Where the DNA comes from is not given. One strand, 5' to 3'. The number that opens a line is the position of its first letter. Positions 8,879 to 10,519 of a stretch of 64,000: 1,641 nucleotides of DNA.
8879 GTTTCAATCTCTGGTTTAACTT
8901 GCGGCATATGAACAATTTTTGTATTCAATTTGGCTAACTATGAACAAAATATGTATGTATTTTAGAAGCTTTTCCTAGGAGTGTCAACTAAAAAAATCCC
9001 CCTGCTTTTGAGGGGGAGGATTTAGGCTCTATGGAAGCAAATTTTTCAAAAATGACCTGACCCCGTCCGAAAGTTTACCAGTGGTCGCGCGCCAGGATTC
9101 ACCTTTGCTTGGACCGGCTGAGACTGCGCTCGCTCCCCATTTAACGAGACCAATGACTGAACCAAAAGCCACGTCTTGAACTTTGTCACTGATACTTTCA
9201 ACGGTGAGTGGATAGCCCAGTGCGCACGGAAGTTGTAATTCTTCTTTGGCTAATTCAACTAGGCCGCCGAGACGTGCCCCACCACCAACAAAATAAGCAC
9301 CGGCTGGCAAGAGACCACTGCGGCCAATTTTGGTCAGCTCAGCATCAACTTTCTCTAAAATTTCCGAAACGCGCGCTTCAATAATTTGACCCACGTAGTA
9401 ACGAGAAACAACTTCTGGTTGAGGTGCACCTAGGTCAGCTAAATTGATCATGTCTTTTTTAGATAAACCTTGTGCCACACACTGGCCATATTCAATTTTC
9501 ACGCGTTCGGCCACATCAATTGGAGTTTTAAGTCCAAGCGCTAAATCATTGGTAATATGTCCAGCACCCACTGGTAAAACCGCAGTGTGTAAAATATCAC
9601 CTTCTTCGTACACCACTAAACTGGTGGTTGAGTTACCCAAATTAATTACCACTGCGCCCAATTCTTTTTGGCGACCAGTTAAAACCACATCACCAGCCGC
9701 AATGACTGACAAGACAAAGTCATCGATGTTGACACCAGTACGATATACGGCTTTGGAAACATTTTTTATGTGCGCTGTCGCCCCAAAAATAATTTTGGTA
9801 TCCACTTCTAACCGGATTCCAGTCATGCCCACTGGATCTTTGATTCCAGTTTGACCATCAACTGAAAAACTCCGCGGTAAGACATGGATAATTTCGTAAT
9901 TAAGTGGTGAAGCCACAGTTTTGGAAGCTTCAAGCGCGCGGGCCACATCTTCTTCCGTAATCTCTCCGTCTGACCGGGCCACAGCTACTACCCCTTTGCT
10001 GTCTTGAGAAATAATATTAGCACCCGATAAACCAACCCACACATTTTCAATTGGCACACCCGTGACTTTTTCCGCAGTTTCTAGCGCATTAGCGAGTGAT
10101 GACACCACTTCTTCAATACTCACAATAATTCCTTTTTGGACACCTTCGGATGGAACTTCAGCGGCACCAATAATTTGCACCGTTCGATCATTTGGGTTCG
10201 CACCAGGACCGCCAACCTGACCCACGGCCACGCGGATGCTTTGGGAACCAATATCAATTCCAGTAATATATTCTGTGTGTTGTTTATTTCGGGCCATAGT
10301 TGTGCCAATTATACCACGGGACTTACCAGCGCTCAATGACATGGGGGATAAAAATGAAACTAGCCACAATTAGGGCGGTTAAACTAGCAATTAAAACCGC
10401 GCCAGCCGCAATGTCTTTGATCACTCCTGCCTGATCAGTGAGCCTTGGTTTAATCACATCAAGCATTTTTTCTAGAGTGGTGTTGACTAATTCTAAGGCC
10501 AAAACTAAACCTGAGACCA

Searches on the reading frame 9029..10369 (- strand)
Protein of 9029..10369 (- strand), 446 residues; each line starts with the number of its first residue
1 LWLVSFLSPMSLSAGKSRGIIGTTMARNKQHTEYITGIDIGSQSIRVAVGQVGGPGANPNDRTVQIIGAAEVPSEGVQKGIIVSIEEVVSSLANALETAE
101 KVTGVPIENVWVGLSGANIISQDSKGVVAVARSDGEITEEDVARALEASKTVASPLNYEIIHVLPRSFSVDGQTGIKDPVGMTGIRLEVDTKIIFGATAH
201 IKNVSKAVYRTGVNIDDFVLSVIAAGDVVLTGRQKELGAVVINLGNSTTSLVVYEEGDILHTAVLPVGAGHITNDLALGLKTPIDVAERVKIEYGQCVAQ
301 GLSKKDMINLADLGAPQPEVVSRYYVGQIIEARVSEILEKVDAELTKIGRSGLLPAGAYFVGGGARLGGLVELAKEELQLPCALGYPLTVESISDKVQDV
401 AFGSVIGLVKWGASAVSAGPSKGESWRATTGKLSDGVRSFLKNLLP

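Call 44: search_protein_families(library=pfam, proteins=[window:9029-10369:-], max_evalue=0.001)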
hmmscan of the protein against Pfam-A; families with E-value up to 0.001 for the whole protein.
window:9029-10369:- (446 aa): 3 families
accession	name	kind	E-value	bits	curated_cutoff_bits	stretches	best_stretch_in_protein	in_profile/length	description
PF14450.12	FtsA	-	2e-33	115.9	31.8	2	240-407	1-127/127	Cell division protein FtsA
PF02491.25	SHS2_FTSA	-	1.8e-27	95.9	25.4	1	116-194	1-78/79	SHS2 domain inserted in FTSA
PF11104.14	PilM_2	-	0.00036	20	27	0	229-293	172-236/340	Type IV pilus assembly protein PilM;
